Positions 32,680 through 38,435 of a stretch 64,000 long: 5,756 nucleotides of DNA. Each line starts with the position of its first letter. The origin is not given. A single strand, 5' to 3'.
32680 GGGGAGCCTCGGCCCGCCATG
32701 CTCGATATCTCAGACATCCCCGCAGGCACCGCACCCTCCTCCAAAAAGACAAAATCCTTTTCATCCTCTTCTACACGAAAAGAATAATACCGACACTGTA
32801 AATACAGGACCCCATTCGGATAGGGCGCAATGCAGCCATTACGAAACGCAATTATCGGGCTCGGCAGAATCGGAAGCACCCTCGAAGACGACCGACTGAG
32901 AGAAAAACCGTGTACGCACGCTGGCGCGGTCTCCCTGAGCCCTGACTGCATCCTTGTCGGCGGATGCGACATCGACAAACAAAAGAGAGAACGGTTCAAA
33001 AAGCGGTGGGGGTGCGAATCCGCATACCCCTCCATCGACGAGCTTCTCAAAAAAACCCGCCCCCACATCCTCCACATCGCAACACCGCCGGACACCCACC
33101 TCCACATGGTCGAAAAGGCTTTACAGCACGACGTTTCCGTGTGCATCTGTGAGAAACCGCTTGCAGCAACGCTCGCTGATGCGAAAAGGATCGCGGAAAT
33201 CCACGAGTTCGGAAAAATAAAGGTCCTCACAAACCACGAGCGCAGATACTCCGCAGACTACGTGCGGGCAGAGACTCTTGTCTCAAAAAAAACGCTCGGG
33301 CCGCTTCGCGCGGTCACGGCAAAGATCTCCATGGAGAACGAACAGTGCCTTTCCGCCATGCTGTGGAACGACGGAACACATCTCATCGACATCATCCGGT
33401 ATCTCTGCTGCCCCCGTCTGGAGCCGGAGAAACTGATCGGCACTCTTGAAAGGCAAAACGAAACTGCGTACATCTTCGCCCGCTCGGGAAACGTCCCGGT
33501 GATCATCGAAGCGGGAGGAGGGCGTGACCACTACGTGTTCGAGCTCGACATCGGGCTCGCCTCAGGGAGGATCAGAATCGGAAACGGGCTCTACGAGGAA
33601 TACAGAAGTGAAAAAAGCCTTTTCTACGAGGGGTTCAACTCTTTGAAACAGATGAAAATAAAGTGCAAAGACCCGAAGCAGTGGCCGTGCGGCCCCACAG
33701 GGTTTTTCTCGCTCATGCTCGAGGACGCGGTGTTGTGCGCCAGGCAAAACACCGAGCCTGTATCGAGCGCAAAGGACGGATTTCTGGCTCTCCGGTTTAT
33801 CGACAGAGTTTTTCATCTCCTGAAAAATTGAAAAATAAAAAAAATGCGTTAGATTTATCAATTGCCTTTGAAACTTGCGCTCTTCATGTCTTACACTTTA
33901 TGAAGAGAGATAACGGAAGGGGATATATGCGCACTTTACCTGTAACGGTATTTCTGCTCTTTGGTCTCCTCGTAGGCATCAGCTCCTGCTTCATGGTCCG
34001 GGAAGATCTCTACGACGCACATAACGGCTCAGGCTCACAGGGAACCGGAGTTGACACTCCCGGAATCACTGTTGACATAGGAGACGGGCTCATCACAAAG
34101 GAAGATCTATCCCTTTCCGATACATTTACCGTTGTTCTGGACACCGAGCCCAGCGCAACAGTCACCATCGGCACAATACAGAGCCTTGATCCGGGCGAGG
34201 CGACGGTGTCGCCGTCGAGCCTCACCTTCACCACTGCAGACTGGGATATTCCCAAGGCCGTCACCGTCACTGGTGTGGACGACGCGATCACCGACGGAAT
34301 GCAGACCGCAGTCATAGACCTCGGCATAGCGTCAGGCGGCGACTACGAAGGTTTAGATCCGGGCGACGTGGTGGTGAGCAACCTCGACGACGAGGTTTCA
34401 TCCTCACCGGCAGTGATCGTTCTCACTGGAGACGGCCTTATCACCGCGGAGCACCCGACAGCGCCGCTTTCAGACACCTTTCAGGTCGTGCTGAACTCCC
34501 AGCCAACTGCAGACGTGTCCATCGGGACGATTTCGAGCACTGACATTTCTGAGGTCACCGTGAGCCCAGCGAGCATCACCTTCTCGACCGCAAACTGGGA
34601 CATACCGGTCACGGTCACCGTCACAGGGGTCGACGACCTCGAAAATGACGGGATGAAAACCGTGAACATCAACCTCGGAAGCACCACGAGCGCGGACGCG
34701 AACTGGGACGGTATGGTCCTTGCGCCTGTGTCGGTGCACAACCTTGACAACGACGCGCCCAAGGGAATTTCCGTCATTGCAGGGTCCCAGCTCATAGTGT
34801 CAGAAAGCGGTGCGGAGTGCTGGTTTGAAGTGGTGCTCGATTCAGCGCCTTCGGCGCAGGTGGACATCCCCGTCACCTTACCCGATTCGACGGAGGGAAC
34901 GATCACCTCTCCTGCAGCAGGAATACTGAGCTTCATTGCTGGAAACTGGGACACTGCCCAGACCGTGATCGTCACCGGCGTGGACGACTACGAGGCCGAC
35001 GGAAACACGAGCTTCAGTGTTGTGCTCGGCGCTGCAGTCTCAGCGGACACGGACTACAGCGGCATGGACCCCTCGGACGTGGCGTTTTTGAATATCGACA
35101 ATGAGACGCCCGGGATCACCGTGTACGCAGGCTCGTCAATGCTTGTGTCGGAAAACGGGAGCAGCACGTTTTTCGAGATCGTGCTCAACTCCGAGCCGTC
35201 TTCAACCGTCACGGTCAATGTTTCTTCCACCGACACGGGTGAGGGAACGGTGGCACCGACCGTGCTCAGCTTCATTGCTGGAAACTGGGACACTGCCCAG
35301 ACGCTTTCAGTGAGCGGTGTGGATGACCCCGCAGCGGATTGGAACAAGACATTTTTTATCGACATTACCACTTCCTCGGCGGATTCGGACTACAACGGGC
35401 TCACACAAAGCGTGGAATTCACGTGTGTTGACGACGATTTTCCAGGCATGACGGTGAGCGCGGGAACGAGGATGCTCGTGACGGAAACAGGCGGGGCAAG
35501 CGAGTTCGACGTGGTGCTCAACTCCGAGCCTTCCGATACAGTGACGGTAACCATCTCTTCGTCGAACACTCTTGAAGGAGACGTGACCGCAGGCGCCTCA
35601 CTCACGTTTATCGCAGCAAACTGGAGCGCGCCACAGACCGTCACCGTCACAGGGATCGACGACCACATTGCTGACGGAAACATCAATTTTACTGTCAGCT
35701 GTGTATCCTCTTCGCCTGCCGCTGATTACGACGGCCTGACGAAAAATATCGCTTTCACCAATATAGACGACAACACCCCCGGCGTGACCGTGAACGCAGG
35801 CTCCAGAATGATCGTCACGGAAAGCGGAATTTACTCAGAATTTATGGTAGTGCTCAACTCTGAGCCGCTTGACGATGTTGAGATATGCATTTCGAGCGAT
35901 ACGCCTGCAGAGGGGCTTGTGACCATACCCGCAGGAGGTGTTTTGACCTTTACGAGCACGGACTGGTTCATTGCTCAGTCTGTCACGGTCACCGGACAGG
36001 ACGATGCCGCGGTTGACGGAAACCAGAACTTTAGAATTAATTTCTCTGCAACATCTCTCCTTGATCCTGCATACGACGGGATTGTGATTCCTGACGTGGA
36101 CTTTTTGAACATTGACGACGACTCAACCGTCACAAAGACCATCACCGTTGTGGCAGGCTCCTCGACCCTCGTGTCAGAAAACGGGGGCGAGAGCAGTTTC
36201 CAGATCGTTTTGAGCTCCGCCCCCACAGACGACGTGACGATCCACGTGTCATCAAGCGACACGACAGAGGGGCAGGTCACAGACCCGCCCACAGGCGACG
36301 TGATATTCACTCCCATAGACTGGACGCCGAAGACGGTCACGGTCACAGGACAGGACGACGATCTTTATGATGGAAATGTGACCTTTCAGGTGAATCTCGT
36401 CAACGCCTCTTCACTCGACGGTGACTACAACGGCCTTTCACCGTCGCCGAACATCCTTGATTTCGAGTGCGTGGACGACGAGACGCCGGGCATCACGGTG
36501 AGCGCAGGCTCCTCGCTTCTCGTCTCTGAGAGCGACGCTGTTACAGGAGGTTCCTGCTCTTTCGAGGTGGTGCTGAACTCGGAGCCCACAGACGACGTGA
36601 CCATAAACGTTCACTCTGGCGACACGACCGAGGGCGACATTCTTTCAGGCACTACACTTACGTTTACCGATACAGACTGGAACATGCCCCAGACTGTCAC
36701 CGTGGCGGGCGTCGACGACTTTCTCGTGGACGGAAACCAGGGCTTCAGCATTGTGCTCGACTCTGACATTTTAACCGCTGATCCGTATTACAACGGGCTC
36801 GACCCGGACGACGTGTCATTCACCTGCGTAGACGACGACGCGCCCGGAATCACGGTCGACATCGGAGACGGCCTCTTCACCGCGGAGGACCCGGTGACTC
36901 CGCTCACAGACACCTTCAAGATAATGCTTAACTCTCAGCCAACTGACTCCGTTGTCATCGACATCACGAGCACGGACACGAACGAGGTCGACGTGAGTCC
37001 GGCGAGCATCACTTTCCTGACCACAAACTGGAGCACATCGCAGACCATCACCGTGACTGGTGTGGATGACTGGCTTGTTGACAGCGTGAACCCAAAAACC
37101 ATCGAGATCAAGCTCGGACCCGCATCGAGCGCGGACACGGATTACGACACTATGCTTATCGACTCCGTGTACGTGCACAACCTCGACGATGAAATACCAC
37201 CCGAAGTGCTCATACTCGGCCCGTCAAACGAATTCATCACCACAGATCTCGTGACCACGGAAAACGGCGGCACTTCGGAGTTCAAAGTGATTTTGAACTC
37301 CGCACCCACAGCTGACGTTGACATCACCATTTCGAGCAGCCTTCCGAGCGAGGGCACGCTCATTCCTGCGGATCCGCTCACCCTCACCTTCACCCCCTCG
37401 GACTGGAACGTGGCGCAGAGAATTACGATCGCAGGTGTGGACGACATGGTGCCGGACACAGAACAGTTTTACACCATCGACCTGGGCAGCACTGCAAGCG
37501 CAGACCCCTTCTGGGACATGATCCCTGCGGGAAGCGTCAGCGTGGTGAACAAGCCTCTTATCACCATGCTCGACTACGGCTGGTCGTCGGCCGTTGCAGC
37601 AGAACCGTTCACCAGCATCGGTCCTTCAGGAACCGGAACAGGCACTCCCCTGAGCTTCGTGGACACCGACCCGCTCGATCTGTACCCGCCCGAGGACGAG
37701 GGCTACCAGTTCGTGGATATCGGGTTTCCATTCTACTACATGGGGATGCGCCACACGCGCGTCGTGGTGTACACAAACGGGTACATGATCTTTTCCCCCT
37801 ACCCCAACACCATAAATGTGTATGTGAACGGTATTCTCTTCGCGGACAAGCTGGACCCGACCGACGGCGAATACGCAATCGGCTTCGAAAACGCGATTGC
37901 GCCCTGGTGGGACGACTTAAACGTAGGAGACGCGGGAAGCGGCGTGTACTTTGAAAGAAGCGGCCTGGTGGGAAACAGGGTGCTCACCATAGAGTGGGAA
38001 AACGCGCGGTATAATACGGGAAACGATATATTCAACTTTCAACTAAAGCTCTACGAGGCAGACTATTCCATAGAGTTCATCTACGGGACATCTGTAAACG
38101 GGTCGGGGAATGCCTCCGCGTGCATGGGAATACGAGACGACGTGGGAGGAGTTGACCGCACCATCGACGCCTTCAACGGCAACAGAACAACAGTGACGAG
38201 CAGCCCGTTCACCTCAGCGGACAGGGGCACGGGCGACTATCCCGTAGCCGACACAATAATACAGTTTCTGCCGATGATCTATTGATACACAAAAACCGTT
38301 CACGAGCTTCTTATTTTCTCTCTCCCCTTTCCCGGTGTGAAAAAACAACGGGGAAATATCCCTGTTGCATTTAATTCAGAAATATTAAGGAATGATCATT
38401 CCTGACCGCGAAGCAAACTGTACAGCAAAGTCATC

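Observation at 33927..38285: About 1450-aa lipoprotein built from ~10 Calx-beta-like repeats with a NIDO-like C-terminal domain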

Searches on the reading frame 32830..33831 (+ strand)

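Call 16: search_protein_families(library=pfam, proteins=[window:32830-33831:+], max_evalue=0.001)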
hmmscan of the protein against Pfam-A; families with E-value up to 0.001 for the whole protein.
window:32830-33831:+ (333 aa): 1 family
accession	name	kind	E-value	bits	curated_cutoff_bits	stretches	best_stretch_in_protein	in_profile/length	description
PF01408.29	GFO_IDH_MocA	-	8.3e-19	68.9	24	1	5-126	2-110/120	Oxidoreductase family, NAD-binding Rossmann fold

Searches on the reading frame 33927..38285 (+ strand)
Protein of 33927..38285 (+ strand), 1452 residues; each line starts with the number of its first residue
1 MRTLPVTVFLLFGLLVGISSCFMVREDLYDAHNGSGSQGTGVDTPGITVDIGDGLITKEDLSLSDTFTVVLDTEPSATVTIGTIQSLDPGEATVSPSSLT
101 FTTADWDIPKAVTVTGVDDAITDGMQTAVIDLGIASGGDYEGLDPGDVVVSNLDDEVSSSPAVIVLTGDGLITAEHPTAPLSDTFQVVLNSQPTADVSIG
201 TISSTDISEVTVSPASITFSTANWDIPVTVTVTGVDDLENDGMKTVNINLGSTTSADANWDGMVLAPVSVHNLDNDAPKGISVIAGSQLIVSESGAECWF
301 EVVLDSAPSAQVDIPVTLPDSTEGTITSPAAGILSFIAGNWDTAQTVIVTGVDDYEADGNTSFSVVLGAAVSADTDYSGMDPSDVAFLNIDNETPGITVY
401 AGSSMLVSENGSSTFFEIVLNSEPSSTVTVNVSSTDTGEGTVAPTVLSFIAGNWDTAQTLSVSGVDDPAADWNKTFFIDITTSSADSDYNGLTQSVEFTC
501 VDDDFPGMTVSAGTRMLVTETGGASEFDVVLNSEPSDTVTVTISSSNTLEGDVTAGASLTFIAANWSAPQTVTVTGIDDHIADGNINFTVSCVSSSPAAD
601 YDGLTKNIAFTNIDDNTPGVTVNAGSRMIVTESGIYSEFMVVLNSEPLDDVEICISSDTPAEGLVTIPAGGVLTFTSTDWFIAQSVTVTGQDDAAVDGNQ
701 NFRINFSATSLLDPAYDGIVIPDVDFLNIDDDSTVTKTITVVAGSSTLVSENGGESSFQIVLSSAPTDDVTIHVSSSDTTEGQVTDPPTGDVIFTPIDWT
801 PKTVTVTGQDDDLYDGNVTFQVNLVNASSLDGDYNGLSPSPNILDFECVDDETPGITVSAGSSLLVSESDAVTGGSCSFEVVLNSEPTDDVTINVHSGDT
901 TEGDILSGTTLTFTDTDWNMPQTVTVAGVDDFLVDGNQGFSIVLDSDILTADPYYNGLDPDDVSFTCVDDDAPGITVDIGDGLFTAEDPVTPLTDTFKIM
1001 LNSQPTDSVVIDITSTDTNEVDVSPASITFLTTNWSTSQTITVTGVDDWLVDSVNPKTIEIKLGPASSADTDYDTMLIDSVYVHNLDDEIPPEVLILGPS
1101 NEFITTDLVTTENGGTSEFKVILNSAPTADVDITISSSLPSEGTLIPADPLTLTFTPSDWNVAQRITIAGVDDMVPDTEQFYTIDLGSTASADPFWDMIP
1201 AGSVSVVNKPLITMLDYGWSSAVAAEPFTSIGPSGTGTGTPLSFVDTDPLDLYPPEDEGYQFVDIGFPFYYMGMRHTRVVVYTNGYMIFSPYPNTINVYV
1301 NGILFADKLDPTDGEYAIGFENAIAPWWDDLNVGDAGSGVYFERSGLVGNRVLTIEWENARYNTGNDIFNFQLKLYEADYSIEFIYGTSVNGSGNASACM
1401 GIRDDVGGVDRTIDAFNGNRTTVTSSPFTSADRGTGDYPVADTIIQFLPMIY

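Call 5: search_protein_families(library=pfam, proteins=[window:33927-38285:+], max_evalue=1)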
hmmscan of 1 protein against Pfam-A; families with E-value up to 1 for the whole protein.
window:33927-38285:+ (1452 aa): 5 families
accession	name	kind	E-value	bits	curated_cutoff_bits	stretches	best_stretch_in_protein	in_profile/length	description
PF03160.20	Calx-beta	-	1.4e-18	67.5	27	4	746-830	14-100/119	Calx-beta domain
PF17766.7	fn3_6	-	0.00062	20.3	26.4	0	202-239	39-76/99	Fibronectin type-III domain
PF01723.21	Chorion_1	-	0.0052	17.2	22.3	1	512-613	63-162/169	Chorion protein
PF25374.1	Cadherin_FAT4_N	-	0.18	12.6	35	0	412-436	61-85/85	FAT4-like, N-terminal cadherin-like domain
PF16430.10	DUF5027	-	0.25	11.5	25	0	236-277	29-70/159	Domain of unknown function (DUF5027)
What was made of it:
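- On Calx-beta (PF03160): Whole protein 67.5 bits against 27, E = 1.4e-18, 4 stretches (call 5).
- On T9SS cargo (RemA/RemZ-like): No Por_Secre_tail or CHU_C-related hit (call 5).
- Closest known: Flavobacterium johnsoniae RemA/RemZ gliding adhesins. Different: This protein has a lipobox and no Por_Secre_tail (call 5), with the polarity reversed.
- Calx-beta is the only significant Pfam family: 67.5 bits against a cut-off of 27 (call 5).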

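Call 6: search_protein_families(library=ncbifam, proteins=[window:33927-38285:+], max_evalue=1)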
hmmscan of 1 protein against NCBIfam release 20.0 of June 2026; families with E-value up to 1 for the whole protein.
window:33927-38285:+ (1452 aa): 0 families

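Call 42: find_encoding_contigs(protein=window:33927-38282:+, flank=3000, max_places=4)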
Protein window:33927-38282:+ (1452 aa): no gene with exactly this product is on record in the collection.
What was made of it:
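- Tried and rejected: The exact-sequence look-up of the full protein found no record (call 42).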

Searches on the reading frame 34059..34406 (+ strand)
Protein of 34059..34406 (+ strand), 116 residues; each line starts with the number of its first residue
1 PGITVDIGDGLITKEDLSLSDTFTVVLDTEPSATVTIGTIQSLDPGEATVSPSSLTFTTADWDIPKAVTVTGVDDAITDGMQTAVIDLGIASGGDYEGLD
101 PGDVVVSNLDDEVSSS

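Call 30: search_protein_families(library=pfam, proteins=[window:34059-34406:+], max_evalue=1)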
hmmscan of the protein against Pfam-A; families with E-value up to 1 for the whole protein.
seq(116 aa): 1 family
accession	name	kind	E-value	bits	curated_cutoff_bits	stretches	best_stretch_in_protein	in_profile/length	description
PF11651.14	P22_CoatProtein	-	0.081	12.1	24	1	11-77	284-348/423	P22 coat protein - gene protein 5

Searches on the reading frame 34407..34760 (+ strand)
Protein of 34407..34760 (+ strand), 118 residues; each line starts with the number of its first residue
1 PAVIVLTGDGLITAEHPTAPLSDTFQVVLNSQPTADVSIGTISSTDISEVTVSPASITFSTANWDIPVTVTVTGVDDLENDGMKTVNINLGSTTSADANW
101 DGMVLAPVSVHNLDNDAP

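Call 30: search_protein_families(library=pfam, proteins=[window:34407-34760:+], max_evalue=1)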
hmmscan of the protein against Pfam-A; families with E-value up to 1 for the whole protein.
seq(118 aa): 1 family
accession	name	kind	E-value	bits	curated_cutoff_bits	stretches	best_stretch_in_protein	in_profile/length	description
PF17766.7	fn3_6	-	0.056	14.1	26.4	1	41-80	38-74/99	Fibronectin type-III domain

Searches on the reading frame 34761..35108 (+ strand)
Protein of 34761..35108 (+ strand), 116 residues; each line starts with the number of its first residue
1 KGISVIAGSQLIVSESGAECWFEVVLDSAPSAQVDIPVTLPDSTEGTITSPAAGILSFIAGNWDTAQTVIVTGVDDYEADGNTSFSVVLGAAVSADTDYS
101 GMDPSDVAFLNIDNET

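Call 30: search_protein_families(library=pfam, proteins=[window:34761-35108:+], max_evalue=1)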
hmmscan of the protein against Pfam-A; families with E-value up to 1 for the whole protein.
seq(116 aa): 1 family
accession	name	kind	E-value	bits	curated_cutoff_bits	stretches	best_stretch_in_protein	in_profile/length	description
PF03160.20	Calx-beta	-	0.00046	20.6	27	1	9-113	13-116/119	Calx-beta domain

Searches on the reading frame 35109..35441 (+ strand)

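Call 30: search_protein_families(library=pfam, proteins=[window:35109-35441:+], max_evalue=1)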
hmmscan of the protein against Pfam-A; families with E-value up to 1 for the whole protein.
seq(111 aa): 1 family
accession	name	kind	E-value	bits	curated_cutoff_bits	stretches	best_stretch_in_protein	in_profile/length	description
PF03160.20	Calx-beta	-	0.00053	20.4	27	1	10-110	14-119/119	Calx-beta domain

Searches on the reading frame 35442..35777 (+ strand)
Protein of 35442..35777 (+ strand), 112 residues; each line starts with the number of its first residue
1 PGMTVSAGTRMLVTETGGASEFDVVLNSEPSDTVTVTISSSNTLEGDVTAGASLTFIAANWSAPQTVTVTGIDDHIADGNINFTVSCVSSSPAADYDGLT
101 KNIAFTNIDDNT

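Call 30: search_protein_families(library=pfam, proteins=[window:35442-35777:+], max_evalue=1)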
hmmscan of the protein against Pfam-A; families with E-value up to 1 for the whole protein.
seq(112 aa): 3 families
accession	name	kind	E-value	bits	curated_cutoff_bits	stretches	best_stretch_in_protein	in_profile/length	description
PF01723.21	Chorion_1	-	9.2e-05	22.9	22.3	1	12-107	68-161/169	Chorion protein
PF03160.20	Calx-beta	-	0.00062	20.2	27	1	10-111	14-118/119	Calx-beta domain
PF19407.5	DUF5979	-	0.084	13.9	25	0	5-49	54-100/104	Domain of unknown function (DUF5979)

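Call 33: search_solved_structures(query=A2, max_evalue=1, show_alignments=2)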
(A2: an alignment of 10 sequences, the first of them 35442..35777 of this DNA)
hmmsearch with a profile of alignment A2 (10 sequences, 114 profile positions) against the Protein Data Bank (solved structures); distinct sequences matched with E-value up to 1: 3.
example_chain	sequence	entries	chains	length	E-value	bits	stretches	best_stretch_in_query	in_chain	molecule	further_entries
3us9_A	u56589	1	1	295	0.068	16.3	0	60-89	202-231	Sodium/calcium exchanger 1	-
9fsa_A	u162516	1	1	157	0.5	13.5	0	16-48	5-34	S-layer protein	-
1nlq_A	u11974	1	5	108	0.55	13.3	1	11-51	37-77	Nucleoplasmin-like protein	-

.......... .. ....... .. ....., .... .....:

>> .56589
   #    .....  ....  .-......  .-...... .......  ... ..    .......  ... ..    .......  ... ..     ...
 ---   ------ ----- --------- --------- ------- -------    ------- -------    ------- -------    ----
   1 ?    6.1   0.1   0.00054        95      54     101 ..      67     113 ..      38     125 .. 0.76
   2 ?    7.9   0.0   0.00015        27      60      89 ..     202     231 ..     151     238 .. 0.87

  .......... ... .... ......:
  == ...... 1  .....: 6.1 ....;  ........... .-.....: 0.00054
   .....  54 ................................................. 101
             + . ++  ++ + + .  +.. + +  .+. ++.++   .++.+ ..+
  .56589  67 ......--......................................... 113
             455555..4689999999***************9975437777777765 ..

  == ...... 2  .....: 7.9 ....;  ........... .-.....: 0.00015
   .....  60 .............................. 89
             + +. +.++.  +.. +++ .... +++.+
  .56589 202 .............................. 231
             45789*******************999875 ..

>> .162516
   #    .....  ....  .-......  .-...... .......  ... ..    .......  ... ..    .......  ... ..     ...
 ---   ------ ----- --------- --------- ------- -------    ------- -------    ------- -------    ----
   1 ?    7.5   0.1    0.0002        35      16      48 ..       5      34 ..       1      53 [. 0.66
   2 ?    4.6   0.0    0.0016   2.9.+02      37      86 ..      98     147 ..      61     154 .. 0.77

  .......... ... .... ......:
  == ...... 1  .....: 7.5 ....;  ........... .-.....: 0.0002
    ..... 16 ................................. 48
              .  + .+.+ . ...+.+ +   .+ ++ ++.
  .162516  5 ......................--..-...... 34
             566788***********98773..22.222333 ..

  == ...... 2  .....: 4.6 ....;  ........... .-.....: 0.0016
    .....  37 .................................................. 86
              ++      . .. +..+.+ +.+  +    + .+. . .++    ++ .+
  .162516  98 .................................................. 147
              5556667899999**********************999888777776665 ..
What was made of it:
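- On Calx-beta (PF03160): The loop aligns with the NCX1 motifs only weakly, at E = 0.068 (call 33).
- The G-x-DD-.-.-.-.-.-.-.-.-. segment aligns to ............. and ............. of NCX1 CBD1 and CBD2 (call 33, weak at E = 0.068). The Ca2+-site correspondence rests on a weak alignment (call 33) plus recalled knowledge of the NCX1 sites. There is a very weak profile match to an S-layer protein, 9fsa_A, at E = 0.5 (call 33).
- Tried and rejected: Only a weak NCX1 match at E = 0.068 (call 33).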

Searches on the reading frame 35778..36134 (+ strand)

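Call 30: search_protein_families(library=pfam, proteins=[window:35778-36134:+], max_evalue=1)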
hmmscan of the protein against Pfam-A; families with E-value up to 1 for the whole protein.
seq(119 aa): 1 family
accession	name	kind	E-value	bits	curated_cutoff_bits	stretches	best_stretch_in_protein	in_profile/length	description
PF03160.20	Calx-beta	-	0.071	13.6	27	1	50-115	57-118/119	Calx-beta domain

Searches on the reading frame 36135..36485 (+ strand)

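Call 30: search_protein_families(library=pfam, proteins=[window:36135-36485:+], max_evalue=1)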
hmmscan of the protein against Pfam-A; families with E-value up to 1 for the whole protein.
seq(117 aa): 2 families
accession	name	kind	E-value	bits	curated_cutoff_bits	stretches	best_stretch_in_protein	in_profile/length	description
PF03160.20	Calx-beta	-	3.5e-06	27.5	27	1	10-94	14-100/119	Calx-beta domain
PF20579.4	LapA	-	0.024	15.4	27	1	4-99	4-83/99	LapA domain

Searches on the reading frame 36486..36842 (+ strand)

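Call 30: search_protein_families(library=pfam, proteins=[window:36486-36842:+], max_evalue=1)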
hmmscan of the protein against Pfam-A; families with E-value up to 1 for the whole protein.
seq(119 aa): 1 family
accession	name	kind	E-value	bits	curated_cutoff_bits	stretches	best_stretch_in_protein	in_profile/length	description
PF03160.20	Calx-beta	-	0.0074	16.7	27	1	22-118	22-119/119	Calx-beta domain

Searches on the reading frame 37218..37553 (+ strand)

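Call 30: search_protein_families(library=pfam, proteins=[window:37218-37553:+], max_evalue=1)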
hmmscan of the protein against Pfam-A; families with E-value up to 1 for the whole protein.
seq(112 aa): 1 family
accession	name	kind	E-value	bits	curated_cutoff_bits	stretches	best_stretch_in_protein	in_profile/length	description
PF15780.11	ASH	-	0.12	13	27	1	8-59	25-73/98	Abnormal spindle-like microcephaly-assoc'd, ASPM-SPD-2-Hydin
